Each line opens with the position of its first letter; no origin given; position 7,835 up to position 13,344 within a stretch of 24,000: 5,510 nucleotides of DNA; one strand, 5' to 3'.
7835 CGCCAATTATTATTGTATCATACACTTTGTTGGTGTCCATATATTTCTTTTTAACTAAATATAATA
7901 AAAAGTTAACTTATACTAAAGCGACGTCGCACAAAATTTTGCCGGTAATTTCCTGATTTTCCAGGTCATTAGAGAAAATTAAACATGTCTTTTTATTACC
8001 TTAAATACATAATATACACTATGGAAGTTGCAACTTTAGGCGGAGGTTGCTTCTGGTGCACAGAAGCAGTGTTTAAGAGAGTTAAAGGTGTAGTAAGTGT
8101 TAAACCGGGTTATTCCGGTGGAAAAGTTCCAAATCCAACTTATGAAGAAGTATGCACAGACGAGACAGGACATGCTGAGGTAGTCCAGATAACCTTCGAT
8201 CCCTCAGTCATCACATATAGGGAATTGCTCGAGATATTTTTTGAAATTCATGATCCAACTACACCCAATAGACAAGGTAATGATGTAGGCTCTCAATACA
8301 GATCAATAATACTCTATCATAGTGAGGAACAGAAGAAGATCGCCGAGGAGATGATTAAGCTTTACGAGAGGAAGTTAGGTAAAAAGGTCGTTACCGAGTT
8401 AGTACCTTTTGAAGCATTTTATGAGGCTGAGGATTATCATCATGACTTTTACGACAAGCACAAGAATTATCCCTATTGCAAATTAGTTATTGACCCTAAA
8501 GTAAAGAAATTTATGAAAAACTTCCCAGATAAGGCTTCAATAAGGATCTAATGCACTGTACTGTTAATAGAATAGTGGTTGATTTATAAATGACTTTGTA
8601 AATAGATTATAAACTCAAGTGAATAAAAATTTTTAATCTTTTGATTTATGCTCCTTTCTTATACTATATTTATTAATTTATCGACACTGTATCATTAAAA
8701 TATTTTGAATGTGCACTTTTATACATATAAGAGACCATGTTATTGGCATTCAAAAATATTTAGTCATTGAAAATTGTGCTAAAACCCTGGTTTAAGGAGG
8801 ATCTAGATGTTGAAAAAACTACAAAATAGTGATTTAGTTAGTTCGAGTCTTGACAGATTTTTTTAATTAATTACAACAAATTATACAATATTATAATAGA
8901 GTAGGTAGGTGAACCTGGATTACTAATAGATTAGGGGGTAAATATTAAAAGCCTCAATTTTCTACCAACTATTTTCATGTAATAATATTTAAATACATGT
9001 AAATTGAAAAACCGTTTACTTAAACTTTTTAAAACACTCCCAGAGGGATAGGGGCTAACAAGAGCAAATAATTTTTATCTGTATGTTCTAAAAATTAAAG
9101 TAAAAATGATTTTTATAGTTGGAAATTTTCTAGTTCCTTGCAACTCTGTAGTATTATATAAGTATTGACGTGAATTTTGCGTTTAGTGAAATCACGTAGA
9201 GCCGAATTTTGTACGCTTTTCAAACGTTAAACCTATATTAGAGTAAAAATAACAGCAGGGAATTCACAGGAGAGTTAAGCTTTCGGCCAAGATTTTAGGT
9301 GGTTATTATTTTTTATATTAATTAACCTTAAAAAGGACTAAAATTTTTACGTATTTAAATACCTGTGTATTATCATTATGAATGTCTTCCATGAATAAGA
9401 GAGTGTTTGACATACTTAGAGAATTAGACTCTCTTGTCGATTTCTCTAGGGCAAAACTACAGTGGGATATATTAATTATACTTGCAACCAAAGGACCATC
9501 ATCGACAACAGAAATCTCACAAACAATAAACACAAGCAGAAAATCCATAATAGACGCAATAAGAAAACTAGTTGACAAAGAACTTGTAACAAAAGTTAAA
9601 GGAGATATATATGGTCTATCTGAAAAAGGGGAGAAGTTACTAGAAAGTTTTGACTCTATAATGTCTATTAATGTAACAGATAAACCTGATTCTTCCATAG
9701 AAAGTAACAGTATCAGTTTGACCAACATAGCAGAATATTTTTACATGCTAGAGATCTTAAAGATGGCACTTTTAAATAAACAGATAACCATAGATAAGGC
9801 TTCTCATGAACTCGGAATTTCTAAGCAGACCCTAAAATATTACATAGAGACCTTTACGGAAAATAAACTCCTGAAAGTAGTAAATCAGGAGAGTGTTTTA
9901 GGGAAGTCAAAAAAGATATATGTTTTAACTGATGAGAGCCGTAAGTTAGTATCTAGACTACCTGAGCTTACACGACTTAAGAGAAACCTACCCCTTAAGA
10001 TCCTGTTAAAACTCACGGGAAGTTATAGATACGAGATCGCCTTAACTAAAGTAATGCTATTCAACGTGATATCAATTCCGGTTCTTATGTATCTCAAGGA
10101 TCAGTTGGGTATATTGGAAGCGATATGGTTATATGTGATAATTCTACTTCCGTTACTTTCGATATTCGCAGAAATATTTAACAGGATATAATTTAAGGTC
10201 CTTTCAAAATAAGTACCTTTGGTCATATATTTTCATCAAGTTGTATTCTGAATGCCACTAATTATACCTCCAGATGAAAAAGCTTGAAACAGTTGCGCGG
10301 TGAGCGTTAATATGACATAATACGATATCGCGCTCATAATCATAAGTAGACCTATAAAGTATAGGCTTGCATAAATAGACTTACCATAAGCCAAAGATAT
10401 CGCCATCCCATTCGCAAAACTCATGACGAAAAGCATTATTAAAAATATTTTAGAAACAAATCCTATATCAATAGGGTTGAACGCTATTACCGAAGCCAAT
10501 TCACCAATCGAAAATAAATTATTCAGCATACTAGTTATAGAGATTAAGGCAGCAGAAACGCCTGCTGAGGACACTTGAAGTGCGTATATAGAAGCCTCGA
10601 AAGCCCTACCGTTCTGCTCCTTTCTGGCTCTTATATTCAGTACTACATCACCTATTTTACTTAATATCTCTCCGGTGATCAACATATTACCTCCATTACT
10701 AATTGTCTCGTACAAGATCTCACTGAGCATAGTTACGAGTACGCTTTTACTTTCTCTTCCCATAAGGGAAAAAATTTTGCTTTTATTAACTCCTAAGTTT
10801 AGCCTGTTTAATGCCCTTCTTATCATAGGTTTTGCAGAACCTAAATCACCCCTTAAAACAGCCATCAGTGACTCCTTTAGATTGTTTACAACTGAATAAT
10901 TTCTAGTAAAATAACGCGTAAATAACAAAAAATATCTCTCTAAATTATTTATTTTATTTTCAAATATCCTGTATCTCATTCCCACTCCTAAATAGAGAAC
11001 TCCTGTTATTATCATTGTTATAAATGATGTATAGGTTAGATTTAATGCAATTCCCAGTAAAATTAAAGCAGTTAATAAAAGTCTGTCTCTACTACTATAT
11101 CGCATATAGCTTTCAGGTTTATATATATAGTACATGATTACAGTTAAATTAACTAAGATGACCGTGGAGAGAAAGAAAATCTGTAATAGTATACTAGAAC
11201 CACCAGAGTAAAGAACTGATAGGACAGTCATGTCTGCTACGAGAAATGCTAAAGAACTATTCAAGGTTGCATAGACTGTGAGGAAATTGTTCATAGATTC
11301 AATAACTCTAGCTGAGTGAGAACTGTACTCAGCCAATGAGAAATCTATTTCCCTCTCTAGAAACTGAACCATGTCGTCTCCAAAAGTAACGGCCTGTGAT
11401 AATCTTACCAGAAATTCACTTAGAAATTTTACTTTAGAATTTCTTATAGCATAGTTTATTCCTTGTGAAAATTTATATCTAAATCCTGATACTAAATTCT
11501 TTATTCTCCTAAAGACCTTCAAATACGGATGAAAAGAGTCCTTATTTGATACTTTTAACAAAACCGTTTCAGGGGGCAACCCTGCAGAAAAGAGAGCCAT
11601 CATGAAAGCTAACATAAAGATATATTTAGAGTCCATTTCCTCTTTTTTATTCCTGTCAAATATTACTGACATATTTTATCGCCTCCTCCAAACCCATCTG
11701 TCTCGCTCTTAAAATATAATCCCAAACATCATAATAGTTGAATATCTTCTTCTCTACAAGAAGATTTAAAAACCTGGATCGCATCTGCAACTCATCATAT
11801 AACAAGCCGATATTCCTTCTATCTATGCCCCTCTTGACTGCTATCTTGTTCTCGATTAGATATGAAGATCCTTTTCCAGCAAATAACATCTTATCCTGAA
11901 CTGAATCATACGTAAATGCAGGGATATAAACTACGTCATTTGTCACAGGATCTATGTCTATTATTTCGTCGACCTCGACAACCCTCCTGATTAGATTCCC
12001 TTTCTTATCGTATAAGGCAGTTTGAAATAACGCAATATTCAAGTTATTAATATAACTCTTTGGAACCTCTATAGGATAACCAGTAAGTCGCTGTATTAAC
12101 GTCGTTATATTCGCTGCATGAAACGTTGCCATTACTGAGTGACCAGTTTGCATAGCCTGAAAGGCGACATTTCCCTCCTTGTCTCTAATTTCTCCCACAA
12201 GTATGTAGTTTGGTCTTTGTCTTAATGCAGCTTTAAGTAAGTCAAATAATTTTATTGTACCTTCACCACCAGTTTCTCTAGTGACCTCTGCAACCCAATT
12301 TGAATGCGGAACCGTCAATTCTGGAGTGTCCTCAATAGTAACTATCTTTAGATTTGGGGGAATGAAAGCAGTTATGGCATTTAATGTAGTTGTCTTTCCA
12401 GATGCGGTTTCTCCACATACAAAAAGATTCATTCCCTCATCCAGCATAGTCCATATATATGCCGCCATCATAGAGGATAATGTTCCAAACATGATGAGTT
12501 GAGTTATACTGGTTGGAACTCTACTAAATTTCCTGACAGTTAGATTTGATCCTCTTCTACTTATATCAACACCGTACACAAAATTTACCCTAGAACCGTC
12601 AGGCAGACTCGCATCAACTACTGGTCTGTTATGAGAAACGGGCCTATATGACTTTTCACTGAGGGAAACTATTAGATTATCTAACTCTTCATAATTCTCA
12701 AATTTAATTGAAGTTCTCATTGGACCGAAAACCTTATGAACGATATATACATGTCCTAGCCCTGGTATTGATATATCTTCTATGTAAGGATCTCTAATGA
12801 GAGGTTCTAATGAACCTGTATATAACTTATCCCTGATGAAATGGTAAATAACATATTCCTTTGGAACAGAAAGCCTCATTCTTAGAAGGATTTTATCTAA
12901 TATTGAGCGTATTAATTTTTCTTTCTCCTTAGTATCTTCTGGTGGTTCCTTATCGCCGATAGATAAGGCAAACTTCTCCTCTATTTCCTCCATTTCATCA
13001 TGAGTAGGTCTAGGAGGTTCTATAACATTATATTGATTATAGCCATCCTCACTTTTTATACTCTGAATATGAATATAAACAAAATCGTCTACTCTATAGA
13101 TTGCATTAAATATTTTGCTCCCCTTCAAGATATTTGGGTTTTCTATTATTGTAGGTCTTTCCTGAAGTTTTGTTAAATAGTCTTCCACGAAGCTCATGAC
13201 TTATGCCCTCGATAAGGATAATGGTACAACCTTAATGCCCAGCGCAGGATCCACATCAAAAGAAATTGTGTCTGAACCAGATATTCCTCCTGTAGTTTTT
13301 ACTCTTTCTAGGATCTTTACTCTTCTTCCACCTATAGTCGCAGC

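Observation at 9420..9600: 181-bp perfectly identical tract shared by arnR1 and arnR: a gene-conversion signature in the DNA-binding domain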

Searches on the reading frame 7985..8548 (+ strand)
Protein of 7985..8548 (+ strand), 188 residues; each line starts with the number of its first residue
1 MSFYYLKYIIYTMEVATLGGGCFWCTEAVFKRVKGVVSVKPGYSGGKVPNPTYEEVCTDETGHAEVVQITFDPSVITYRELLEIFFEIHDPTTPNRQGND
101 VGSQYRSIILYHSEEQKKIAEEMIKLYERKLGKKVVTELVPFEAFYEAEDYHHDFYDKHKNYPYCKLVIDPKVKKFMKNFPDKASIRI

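Call 10: search_protein_families(library=pfam, proteins=[window:7985-8548:+])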
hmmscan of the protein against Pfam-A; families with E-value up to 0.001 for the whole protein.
window:7985-8548:+ (188 aa): 1 family
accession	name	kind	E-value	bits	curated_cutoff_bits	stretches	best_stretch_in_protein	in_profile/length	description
PF01625.27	PMSR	-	2e-66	223.4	23.7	1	16-166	2-153/153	Peptide methionine sulfoxide reductase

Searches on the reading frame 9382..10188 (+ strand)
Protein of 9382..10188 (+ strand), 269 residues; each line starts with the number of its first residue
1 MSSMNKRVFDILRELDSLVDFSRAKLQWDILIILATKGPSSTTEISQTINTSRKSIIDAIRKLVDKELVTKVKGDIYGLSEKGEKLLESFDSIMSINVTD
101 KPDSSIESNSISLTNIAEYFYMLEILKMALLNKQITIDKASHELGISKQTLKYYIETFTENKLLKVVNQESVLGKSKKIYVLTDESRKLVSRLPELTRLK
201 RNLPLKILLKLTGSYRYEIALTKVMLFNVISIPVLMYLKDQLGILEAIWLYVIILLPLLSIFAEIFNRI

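Call 10: search_protein_families(library=pfam, proteins=[window:9382-10188:+])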
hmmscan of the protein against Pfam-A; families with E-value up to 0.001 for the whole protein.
window:9382-10188:+ (269 aa): 14 families
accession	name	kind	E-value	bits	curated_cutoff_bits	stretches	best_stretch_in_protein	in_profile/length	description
PF14947.12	HTH_45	-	2.5e-10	40.6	25.5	1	23-94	4-73/77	Winged helix-turn-helix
PF13412.12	HTH_24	-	1.1e-08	34.9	21.9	1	25-70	3-48/48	Winged helix-turn-helix DNA-binding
PF01978.25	TrmB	-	4.1e-07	30.2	25.6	1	29-75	12-58/68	Sugar-specific transcriptional regulator TrmB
PF25213.1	HVO_A0261_N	-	2.7e-06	27.6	35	1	26-94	12-78/86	HVO_A0261 N-terminal domain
PF01047.28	MarR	-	3.3e-06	27.3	24.6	1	27-73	5-51/59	MarR family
PF12802.13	MarR_2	-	6.3e-06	26.7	27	1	24-72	6-53/61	MarR family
PF08279.18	HTH_11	-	1.3e-05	25.4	25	0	29-64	4-40/55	HTH domain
PF13463.12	HTH_27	-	1.5e-05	25.6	22.2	1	26-83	4-68/68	Winged helix DNA-binding domain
PF24270.1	HTH_Cmi2_C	-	2e-05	25.2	27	1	6-72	55-121/125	Cmi2, C-terminal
PF14277.12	DUF4364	-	9.4e-05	22.7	26.9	1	57-115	37-98/162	Domain of unknown function (DUF4364)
PF02082.26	Rrf2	-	0.00018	22.1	30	0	29-75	10-59/132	Iron-dependent Transcriptional regulator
PF01638.23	HxlR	-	0.00038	20.7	20.8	0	27-94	5-80/91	HxlR-like helix-turn-helix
PF24409.1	wHTH-PRTase_assc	-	0.00076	19.9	27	0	33-92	5-60/83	wHTH-PRTase associated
PF12840.13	HTH_20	-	0.00076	19.8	27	0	30-71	9-50/51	Helix-turn-helix domain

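Call 76: search_protein_representatives(protein=window:9391-10188:+)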
Query: 266 residues. Proteins with E-value up to 0.001 (for the whole library): 109; up to 1e-10: 44; up to 1e-30: 5. The best 109 are listed.
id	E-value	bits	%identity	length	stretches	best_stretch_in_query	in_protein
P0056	4.4e-69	248.9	49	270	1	2-262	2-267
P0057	3.4e-45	170.8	42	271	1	2-233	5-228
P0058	5.4e-45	170.1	41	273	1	6-265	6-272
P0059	5.0e-43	163.7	38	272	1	4-265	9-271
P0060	4.7e-40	153.9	36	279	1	4-264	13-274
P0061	1.1e-23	100.4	98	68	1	1-55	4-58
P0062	2.7e-20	89.3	35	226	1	37-256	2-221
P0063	6.7e-20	88.0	33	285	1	8-261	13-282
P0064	7.9e-20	87.8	34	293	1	5-260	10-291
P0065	8.1e-18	81.2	35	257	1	8-259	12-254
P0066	3.3e-17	79.2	36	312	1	9-225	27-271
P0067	4.2e-17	78.8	32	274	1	7-256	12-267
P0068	8.7e-17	77.8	31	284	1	8-257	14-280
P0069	3.9e-16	75.6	32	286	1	6-262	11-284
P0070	4.2e-16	75.5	29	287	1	8-253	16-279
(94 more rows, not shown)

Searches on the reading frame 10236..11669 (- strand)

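Call 10: search_protein_families(library=pfam, proteins=[window:10236-11669:-])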
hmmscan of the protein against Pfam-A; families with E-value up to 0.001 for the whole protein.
window:10236-11669:- (477 aa): 1 family
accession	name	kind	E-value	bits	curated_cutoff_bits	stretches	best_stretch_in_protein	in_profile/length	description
PF00482.28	T2SSF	-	7.3e-14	52.3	25.2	1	21-144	3-121/125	Type II secretion system (T2SS), protein F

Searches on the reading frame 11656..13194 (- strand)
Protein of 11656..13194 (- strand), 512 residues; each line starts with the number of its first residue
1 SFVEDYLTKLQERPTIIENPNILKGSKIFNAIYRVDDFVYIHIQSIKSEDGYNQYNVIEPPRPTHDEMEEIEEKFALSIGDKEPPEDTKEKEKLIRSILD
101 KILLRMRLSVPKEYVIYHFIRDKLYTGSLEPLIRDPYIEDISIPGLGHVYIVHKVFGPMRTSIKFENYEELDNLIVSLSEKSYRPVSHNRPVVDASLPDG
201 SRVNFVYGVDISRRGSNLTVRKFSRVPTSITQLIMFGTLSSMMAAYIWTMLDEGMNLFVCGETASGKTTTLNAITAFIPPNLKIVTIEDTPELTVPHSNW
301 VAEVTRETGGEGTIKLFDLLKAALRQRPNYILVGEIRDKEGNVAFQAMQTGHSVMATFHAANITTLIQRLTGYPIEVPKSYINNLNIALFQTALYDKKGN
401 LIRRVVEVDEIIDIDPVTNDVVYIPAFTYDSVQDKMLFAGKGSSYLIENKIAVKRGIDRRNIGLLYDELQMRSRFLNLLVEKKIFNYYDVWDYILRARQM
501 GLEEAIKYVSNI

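Call 10: search_protein_families(library=pfam, proteins=[window:11656-13194:-])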
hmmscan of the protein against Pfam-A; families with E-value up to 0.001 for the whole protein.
window:11656-13194:- (512 aa): 1 family
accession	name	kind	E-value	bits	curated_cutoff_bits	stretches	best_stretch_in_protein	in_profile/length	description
PF00437.27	T2SSE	-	7.2e-35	120.7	24.9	1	129-372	8-257/370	Type II/IV secretion system protein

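Call 34: find_related_loci(query=window:11656-13194:-, collection=genome_contigs, flank=10000)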
Query window:11656-13194:- (512 aa) in genome_contigs; peptide patterns used: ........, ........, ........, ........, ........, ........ (x = any residue, [..] = any of these).
185 stretches matched a pattern; 155 encode a relative of the query (tblastn E <= 1e-3); the best 80 are kept; 80 distinct loci.
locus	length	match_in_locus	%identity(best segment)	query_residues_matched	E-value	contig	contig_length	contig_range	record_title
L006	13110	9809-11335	81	1-509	0e+0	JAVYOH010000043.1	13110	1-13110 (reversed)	MAG: Saccharolobus sp. isolate DRTY-1_201705_bins_33 DRTY-1_201705_bins_33_scaffold_43, whole genome shotgun sequence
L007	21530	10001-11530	78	3-512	0e+0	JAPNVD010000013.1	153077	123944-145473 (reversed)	MAG: Sulfolobaceae archaeon isolate CF.Pisc.bin.25 k141_1634701, whole genome shotgun sequence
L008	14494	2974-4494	72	2-510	0e+0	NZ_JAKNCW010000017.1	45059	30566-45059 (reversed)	Metallosphaera javensis (ex Hofmann et al. 2022) strain J1 NODE_17_length_45059_cov_114.358454, whole genome shotgun seq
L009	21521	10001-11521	72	2-510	0e+0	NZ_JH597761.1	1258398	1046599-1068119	Metallosphaera yellowstonensis MK1 MetMK1scaffold_10, whole genome shotgun sequence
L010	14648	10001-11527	70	2-509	0e+0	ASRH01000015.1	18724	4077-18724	MAG: Candidatus Aramenus sulfurataquae isolate AZ1-illumina contig15, whole genome shotgun sequence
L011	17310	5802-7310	68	6-509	0e+0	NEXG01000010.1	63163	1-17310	MAG: Candidatus Marsarchaeota G2 archaeon ECH_B_1 Archaeal_consort1_NAG2_g2_scaffold00012, whole genome shotgun sequence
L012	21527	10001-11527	66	2-509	0e+0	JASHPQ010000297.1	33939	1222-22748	MAG: Nitrososphaerales archaeon isolate JOPF053 JOPF_AWAY_contig_1372586, whole genome shotgun sequence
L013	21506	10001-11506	51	18-496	4e-170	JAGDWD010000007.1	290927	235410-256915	MAG: Desulfurococcales archaeon isolate KUA_Bin18 NODE_10_length_290927_cov_17.864325, whole genome shotgun sequence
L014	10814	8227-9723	53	20-496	3e-169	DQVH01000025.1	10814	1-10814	MAG TPA_asm: Desulfurococcales archaeon isolate SZUA-1508 k95_413464, whole genome shotgun sequence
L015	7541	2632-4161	52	20-507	1e-166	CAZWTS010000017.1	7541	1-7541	MAG TPA_asm: uncultured Desulfurococcales archaeon isolate binchicken_co219_299 genome assembly, contig: k141_52689, who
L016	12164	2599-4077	53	30-500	3e-165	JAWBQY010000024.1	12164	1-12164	MAG: Sulfolobales archaeon isolate JZ-1_201705_bins_57 JZ-1_201705_bins_57_scaffold_24, whole genome shotgun sequence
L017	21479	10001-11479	52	30-500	6e-165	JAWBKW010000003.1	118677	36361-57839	MAG: Sulfolobales archaeon isolate GXS_201912_bins_22 GXS_201912_bins_22_scaffold_3, whole genome shotgun sequence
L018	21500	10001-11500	53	23-496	2e-164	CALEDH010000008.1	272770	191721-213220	MAG: uncultured Sulfolobales archaeon isolate S1_Bin_MAXBIN__086_1 genome assembly, contig: c_000000155991, whole genome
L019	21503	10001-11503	51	23-496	2e-164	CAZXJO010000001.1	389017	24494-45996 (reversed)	MAG TPA_asm: uncultured Desulfurococcaceae archaeon isolate binchicken_co1_57 genome assembly, contig: NODE_9_length_389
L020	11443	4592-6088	52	23-496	2e-164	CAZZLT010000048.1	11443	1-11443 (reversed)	MAG TPA_asm: uncultured Desulfurococcaceae archaeon isolate binchicken_co25_114 genome assembly, contig: k141_142904, wh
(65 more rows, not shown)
